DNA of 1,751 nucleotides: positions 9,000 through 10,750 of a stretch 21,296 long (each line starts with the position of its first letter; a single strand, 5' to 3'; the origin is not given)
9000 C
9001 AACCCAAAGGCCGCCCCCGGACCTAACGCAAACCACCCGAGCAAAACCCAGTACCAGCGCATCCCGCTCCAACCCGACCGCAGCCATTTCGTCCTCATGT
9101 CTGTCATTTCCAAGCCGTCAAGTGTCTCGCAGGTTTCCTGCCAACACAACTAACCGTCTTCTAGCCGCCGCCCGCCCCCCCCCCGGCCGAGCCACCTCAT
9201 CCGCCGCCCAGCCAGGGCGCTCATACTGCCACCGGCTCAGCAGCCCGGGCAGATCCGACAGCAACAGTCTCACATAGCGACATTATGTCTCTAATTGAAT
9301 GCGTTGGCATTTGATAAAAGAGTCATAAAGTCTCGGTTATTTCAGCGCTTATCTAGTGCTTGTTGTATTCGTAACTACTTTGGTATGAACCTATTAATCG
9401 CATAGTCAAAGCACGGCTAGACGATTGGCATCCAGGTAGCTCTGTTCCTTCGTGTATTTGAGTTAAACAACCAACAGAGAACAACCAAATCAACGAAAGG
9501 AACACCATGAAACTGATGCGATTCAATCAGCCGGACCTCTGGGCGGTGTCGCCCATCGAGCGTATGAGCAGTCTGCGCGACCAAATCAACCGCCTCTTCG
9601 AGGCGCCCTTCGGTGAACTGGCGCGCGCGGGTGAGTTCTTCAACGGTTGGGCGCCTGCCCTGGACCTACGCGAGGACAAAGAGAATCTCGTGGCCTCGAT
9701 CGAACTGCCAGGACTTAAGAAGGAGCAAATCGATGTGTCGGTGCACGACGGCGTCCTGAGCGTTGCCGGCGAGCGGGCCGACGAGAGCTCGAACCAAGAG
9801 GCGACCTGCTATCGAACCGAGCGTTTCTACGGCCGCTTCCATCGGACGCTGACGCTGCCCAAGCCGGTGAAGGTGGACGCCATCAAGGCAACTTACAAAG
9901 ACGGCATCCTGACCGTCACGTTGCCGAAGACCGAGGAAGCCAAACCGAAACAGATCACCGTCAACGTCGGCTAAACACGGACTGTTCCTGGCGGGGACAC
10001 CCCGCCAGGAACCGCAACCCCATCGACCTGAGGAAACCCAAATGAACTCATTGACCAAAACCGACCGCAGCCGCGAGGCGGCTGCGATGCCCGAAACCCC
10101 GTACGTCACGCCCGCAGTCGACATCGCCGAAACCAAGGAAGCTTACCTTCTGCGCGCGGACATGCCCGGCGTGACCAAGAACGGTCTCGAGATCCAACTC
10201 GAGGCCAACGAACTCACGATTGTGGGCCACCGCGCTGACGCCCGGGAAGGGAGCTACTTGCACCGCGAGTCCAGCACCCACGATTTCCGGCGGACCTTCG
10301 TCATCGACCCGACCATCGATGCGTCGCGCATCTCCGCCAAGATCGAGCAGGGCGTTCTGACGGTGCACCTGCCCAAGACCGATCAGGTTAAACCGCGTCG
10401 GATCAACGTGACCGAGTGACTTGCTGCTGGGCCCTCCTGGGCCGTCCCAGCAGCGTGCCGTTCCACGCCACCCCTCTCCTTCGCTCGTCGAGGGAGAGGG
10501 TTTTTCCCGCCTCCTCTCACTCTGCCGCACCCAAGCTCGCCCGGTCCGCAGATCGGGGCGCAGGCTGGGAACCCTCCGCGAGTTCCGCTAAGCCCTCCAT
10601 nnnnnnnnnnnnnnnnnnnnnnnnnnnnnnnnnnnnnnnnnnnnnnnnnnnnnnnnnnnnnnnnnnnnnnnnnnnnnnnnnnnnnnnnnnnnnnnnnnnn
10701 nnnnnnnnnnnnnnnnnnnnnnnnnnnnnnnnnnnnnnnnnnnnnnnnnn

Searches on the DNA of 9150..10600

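Call 4: search_rna_families(source=window, start=9150, end=10600, threshold=evalue, max_evalue=10, show_alignments=3)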
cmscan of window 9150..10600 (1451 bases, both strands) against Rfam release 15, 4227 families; matches with E-value up to 10: 2.
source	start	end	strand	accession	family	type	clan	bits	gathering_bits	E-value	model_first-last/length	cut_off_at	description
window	9936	10013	-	RF00043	Plasmid_R1162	Gene; antisense;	-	18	55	3.7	1-75/75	no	R1162-like plasmid antisense RNA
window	9712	9735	+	RF03036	osmY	Gene; sRNA;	-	16.4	46.9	0.92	1-72/72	no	osmY RNA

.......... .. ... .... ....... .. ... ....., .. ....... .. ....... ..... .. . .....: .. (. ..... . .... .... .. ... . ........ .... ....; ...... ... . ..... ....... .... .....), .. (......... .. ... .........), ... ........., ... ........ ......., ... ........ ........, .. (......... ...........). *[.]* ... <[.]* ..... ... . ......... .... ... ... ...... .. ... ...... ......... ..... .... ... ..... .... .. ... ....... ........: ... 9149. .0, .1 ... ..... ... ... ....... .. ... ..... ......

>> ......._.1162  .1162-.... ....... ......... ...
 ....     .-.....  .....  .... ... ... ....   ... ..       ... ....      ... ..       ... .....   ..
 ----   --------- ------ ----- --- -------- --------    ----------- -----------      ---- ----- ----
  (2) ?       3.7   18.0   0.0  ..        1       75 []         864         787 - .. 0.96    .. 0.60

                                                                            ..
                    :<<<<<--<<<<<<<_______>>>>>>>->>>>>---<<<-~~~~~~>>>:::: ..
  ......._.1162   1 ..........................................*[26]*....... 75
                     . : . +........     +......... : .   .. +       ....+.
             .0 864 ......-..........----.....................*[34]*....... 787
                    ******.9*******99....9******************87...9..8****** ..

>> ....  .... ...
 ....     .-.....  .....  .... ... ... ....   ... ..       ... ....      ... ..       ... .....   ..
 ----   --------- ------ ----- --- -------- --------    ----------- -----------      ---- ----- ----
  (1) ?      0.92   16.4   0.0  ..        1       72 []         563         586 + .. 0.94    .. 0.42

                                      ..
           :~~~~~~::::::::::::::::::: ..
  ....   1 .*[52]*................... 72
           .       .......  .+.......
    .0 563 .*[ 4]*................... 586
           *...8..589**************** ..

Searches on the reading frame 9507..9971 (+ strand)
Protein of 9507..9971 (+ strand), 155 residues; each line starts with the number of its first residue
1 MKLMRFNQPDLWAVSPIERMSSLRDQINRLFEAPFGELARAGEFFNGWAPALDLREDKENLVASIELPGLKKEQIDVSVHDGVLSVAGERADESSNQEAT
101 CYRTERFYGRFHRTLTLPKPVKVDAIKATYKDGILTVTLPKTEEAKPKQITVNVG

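Call 8: find_related_loci(query=window:9507-9971:+, collection=genome_contigs, flank=3000)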
Query window:9507-9971:+ (155 aa) in genome_contigs; peptide patterns used: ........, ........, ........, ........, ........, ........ (x = any residue, [..] = any of these).
599 stretches matched a pattern (row limit reached: there are more); 572 encode a relative of the query (tblastn E <= 1e-3); the best 80 are kept; 80 distinct loci.
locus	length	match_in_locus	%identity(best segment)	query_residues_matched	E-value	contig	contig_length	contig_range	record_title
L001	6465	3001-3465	67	1-155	2e-71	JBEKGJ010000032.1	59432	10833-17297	MAG: Verrucomicrobiota bacterium isolate SPRUCE 250 SPRUCE_250_32, whole genome shotgun sequence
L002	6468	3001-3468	63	1-155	3e-67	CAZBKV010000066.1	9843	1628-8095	MAG TPA_asm: uncultured Verrucomicrobiota bacterium isolate binchicken_co123_309 genome assembly, contig: NODE_5623_leng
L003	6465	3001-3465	57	1-155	1e-61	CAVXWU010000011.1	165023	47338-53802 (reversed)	MAG: uncultured Verrucomicrobiae bacterium isolate MFD04944.bin.1.206 genome assembly, contig: contig_33869, whole genom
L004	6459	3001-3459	60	1-154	4e-61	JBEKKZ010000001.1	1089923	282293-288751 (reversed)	MAG: Verrucomicrobiota bacterium isolate SPRUCE 359 SPRUCE_359_1, whole genome shotgun sequence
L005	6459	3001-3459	57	3-155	2e-59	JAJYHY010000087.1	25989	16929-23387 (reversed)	MAG: bacterium isolate DBS2-1.bin101 NODE_3230_length_25989_cov_1.571804, whole genome shotgun sequence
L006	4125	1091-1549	57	3-155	2e-58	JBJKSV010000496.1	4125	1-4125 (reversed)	MAG: Limisphaerales bacterium isolate Bin_90 S1Ck127_562416_flag_0_multi_5.0000_len_4125, whole genome shotgun sequence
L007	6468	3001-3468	56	1-155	2e-58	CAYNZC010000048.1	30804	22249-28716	MAG TPA_asm: uncultured Verrucomicrobiota bacterium isolate SRP192927_co7_467 genome assembly, contig: NODE_2352_length_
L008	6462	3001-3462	52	1-154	8e-58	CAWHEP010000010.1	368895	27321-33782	MAG: uncultured Verrucomicrobiae bacterium isolate MFD04580.bin.2.12 genome assembly, contig: contig_71041, whole genome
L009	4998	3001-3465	57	1-155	2e-57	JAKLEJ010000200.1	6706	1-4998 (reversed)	MAG: Verrucomicrobia bacterium isolate RA.bin130 RA.bin130_200, whole genome shotgun sequence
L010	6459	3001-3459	56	3-155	3e-57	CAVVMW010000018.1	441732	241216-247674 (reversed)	MAG: uncultured bacterium isolate MFD03726.bin.2.170 genome assembly, contig: contig_31945, whole genome shotgun sequenc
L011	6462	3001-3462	55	1-154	1e-57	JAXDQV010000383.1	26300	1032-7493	MAG: Chthoniobacter sp. isolate BP_743 scaffold_1828436, whole genome shotgun sequence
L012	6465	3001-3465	56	1-155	3e-57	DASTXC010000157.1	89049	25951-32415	MAG TPA_asm: Verrucomicrobiia bacterium isolate SMAG_U2404 k141_1305858, whole genome shotgun sequence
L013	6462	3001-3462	57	1-154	7e-57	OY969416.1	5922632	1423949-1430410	MAG: uncultured Verrucomicrobiae bacterium isolate MFD04967.bin.1.157 genome assembly, chromosome: 1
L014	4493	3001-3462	58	1-155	9e-57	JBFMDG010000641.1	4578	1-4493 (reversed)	MAG: Verrucomicrobiota bacterium isolate MAG213 MAG213_641, whole genome shotgun sequence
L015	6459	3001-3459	55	3-155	2e-56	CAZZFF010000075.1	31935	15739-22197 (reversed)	MAG TPA_asm: uncultured Verrucomicrobiota bacterium isolate binchicken_co3_5 genome assembly, contig: NODE_4273_length_3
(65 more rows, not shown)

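Call 9: search_protein_families(library=pfam, proteins=[window:9507-9971:+])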
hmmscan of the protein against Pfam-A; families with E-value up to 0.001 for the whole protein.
window:9507-9971:+ (155 aa): 2 families
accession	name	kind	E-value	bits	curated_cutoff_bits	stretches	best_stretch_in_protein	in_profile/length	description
PF00011.27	HSP20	-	1.1e-23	83.7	20.8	1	54-152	2-101/102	Hsp20/alpha crystallin family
PF17886.7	ArsA_HSP20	-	3.9e-06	26.8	22.5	1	62-138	5-62/63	HSP20-like domain found in ArsA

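Call 34: find_homologous_proteins(query=window:9507-9971:+, max_evalue=1e-40)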
Query window:9507-9971:+ (155 aa): 2595 proteins with E <= 1e-40 among 5001 candidates; the best 120 are listed.
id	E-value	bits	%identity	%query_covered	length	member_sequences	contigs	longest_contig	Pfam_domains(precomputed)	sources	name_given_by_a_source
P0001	4.5e-97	340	100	100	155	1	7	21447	PF00011.28,PF17886.8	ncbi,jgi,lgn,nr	ncbi:MAG: Hsp20/alpha crystallin family protein [Verrucomicrobia bacterium]|nr:Hsp20/alpha crystalli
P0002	3.6e-77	275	76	100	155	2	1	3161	PF00011.28,PF17886.8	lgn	-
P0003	8.9e-74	264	74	99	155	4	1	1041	PF00011.28,PF17886.8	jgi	-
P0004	1.9e-73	263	74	100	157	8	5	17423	PF27746.1,PF00011.28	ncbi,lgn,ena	-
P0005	3.1e-73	263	74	99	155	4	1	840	PF00011.28,PF17886.8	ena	-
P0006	1.4e-72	260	74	100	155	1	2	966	PF27746.1,PF00011.28,PF17886.8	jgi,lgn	-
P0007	1.2e-71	257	73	99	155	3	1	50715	PF00011.28,PF17886.8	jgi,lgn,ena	-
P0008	1.9e-71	257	71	99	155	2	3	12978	PF00011.28,PF17886.8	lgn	-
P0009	7.5e-71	255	73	99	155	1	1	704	PF00011.28,PF17886.8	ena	-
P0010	1.0e-70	254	72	100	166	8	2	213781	PF00011.28,PF17886.8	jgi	jgi:HSP20 family protein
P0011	1.0e-70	254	70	100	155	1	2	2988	PF00011.28,PF17886.8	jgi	jgi:HSP20 family protein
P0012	1.5e-70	254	72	100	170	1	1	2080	PF00011.28,PF17886.8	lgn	-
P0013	4.4e-70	252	70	100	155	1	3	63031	PF27746.1,PF00011.28,PF17886.8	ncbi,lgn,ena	-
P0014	5.6e-69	249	72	100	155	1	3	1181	PF27746.1,PF00011.28,PF17886.8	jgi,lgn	-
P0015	8.5e-69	248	72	100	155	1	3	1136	PF00011.28,PF17886.8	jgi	-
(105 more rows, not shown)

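Call 35: find_encoding_contigs(protein=P0001, flank=1500, max_places=10)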
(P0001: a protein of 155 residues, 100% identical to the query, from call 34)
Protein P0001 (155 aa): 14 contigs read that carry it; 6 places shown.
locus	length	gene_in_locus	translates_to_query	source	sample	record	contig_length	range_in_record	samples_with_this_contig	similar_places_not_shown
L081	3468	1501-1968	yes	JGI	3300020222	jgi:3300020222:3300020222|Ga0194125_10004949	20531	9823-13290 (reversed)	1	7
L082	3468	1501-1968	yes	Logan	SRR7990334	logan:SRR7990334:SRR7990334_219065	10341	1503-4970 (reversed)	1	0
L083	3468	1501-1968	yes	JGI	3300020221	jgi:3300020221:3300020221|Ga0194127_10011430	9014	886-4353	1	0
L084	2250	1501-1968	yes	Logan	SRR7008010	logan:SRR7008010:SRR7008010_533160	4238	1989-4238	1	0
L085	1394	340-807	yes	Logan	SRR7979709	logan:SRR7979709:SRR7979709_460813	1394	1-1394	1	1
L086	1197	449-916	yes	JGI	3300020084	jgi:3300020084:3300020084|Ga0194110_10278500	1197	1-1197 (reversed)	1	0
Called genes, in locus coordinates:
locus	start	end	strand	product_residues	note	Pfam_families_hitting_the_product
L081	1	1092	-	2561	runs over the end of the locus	PF00932:LTD, PF08757:CotH, PF00932:LTD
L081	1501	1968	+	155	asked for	PF00011:HSP20, PF17886:ArsA_HSP20 (weak)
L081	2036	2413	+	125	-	PF00011:HSP20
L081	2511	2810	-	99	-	PF01455:HupF_HypC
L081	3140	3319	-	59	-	-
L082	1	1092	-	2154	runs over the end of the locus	?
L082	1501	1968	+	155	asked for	PF00011:HSP20, PF17886:ArsA_HSP20 (weak)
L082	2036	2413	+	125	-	PF00011:HSP20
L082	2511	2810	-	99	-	PF01455:HupF_HypC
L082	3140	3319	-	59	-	-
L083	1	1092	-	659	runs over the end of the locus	?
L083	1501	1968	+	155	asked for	PF00011:HSP20, PF17886:ArsA_HSP20 (weak)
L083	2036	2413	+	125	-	PF00011:HSP20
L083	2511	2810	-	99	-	PF01455:HupF_HypC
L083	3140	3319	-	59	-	-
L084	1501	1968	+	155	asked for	PF00011:HSP20, PF17886:ArsA_HSP20 (weak)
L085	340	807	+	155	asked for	PF00011:HSP20, PF17886:ArsA_HSP20 (weak)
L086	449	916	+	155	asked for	PF00011:HSP20, PF17886:ArsA_HSP20 (weak)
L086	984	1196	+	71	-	?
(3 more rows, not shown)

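Call 36: find_encoding_contigs(protein=P0002, flank=1500, max_places=3)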
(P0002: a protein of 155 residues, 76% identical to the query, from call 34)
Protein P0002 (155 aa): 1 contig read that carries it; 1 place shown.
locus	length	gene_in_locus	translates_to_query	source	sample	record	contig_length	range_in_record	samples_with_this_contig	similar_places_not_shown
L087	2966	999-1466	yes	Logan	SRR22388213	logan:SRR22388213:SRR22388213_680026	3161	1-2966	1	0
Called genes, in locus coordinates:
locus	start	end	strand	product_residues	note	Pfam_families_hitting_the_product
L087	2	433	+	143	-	?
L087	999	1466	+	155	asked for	PF00011:HSP20, PF17886:ArsA_HSP20 (weak)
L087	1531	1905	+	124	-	PF00011:HSP20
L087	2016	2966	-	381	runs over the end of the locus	?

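Call 37: find_encoding_contigs(protein=P0004, flank=1500, max_places=3)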
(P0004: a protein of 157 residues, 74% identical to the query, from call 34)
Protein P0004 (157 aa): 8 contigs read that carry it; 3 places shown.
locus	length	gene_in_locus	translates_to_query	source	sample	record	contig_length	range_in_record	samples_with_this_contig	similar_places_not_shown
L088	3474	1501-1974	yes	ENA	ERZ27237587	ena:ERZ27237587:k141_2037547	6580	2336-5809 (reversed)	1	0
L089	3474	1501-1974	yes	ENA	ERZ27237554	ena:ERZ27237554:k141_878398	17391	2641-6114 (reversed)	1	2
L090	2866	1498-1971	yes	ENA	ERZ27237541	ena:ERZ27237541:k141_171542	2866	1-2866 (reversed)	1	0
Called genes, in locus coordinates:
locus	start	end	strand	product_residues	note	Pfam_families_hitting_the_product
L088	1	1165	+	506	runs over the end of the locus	PF00672:HAMP, PF00512:HisKA, PF13581:HATPase_c_2 (weak), PF02518:HATPase_c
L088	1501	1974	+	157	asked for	PF27746:Small_heat_shock_put (weak), PF00011:HSP20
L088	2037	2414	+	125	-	PF00011:HSP20, PF17886:ArsA_HSP20 (weak)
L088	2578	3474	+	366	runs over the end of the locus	PF00294:PfkB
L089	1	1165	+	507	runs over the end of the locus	PF00672:HAMP, PF00512:HisKA, PF13581:HATPase_c_2 (weak), PF02518:HATPase_c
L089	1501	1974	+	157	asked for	PF27746:Small_heat_shock_put (weak), PF00011:HSP20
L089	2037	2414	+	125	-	PF00011:HSP20, PF17886:ArsA_HSP20 (weak)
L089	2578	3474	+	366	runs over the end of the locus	PF00294:PfkB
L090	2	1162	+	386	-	?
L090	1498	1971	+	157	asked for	PF27746:Small_heat_shock_put (weak), PF00011:HSP20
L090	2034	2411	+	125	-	PF00011:HSP20, PF17886:ArsA_HSP20 (weak)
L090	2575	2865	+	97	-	?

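Call 38: find_encoding_contigs(protein=P0007, flank=1500, max_places=2)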
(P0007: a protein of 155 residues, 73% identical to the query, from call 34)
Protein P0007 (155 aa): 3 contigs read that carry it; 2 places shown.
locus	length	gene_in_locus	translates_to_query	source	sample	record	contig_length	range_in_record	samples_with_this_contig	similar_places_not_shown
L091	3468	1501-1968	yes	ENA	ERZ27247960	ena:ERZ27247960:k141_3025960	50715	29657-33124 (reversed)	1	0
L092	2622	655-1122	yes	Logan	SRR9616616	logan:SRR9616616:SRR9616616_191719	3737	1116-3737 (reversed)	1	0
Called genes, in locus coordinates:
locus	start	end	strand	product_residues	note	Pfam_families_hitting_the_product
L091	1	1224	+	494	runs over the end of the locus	PF03976:PPK2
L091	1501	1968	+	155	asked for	PF00011:HSP20, PF17886:ArsA_HSP20 (weak)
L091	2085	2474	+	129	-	PF00011:HSP20, PF17886:ArsA_HSP20 (faint)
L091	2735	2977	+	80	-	-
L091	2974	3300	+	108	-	-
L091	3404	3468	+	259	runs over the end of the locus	PF13676:TIR_2 (weak)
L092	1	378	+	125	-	?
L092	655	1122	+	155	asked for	PF00011:HSP20, PF17886:ArsA_HSP20 (weak)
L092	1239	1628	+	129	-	PF00011:HSP20, PF17886:ArsA_HSP20 (faint)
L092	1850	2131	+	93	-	-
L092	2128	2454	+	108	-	-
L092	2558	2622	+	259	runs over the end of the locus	PF13676:TIR_2 (weak)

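Call 39: find_encoding_contigs(protein=P0008, flank=1500, max_places=2)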
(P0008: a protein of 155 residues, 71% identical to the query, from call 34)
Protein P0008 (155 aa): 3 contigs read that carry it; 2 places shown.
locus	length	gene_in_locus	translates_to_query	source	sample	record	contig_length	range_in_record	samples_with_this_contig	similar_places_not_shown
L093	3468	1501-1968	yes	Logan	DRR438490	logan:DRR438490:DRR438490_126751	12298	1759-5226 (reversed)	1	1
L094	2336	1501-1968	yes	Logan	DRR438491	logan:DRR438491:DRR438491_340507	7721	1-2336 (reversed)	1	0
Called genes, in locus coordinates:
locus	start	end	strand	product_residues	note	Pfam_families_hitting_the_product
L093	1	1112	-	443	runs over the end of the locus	PF04413:Glycos_transf_N, PF00534:Glycos_transf_1 (faint)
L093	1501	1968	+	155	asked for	PF00011:HSP20, PF17886:ArsA_HSP20 (weak)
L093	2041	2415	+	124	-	PF00011:HSP20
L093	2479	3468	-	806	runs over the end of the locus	PF14498:Glyco_hyd_65N_2, PF22124:Glyco_hydro_95_cat, PF21307:Glyco_hydro_95_C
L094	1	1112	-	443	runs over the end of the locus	PF04413:Glycos_transf_N, PF00534:Glycos_transf_1 (faint)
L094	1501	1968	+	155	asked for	PF00011:HSP20, PF17886:ArsA_HSP20 (weak)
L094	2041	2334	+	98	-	?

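Call 40: find_encoding_contigs(protein=P0010, flank=1500, max_places=2)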
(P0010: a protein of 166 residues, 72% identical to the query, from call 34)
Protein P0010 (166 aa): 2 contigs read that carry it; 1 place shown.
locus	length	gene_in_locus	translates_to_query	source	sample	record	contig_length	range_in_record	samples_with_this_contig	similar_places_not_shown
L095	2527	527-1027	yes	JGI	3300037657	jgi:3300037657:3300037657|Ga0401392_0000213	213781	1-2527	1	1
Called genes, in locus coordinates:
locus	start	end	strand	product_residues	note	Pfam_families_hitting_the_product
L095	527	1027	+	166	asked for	PF00011:HSP20, PF17886:ArsA_HSP20 (weak)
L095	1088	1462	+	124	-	PF00011:HSP20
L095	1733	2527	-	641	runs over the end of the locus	-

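Call 41: find_encoding_contigs(protein=P0013, flank=1500, max_places=2)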
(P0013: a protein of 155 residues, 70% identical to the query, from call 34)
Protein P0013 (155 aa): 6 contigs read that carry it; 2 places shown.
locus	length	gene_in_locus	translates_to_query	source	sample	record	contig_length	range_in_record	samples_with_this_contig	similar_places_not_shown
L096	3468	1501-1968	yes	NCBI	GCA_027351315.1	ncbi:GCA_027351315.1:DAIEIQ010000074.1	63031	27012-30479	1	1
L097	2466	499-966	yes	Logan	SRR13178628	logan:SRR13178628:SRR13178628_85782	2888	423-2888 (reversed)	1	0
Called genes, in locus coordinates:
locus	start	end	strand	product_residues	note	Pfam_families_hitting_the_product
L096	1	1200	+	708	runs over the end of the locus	PF02897:Peptidase_S9_N, PF00326:Peptidase_S9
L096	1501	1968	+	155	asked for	PF27746:Small_heat_shock_put (weak), PF00011:HSP20, PF17886:ArsA_HSP20 (weak)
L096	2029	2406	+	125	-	PF00011:HSP20, PF17886:ArsA_HSP20 (weak)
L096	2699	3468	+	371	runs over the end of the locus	PF09994:T6SS_Tle1-like_cat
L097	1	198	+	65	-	?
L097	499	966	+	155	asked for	PF27746:Small_heat_shock_put (weak), PF00011:HSP20, PF17886:ArsA_HSP20 (weak)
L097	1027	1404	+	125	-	PF00011:HSP20, PF17886:ArsA_HSP20 (weak)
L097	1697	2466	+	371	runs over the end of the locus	PF09994:T6SS_Tle1-like_cat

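Call 61: find_encoding_contigs(protein=P0004, flank=9000, max_places=2)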
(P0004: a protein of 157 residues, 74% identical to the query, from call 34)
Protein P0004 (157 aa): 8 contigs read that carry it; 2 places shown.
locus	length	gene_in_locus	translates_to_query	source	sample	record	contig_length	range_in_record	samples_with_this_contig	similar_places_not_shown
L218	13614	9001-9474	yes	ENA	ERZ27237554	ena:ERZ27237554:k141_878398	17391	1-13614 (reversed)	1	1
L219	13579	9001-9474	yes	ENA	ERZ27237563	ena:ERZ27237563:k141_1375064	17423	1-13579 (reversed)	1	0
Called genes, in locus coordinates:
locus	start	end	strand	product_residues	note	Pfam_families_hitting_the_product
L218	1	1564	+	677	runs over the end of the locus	PF14508:GH97_N, PF10566:Glyco_hydro_97, PF14509:GH97_C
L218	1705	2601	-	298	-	PF00150:Cellulase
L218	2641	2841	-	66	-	-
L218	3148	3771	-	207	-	-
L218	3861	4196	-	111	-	-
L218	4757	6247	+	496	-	PF00324:AA_permease, PF13520:AA_permease_2, PF13906:AA_permease_C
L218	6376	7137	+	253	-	PF00072:Response_reg, PF00486:Trans_reg_C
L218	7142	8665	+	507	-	PF00672:HAMP, PF00512:HisKA, PF13581:HATPase_c_2 (weak), PF02518:HATPase_c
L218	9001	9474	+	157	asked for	PF27746:Small_heat_shock_put (weak), PF00011:HSP20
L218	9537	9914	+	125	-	PF00011:HSP20, PF17886:ArsA_HSP20 (weak)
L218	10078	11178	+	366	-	PF00294:PfkB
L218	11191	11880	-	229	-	-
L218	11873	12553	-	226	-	-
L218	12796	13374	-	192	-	PF01609:DDE_Tnp_1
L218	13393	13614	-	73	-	?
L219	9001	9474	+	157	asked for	PF27746:Small_heat_shock_put (weak), PF00011:HSP20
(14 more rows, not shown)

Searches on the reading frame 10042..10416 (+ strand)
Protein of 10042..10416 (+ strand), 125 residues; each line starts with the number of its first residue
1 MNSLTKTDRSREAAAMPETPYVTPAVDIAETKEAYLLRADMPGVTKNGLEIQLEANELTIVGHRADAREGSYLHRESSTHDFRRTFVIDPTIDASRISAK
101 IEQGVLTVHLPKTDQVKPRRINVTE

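Call 9: search_protein_families(library=pfam, proteins=[window:10042-10416:+])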
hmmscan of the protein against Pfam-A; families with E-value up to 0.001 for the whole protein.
window:10042-10416:+ (125 aa): 2 families
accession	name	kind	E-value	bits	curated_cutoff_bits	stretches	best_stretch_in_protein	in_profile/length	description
PF00011.27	HSP20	-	1.6e-20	73.5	20.8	1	27-124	1-102/102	Hsp20/alpha crystallin family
PF17886.7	ArsA_HSP20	-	9.7e-05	22.3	22.5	1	34-109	3-62/63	HSP20-like domain found in ArsA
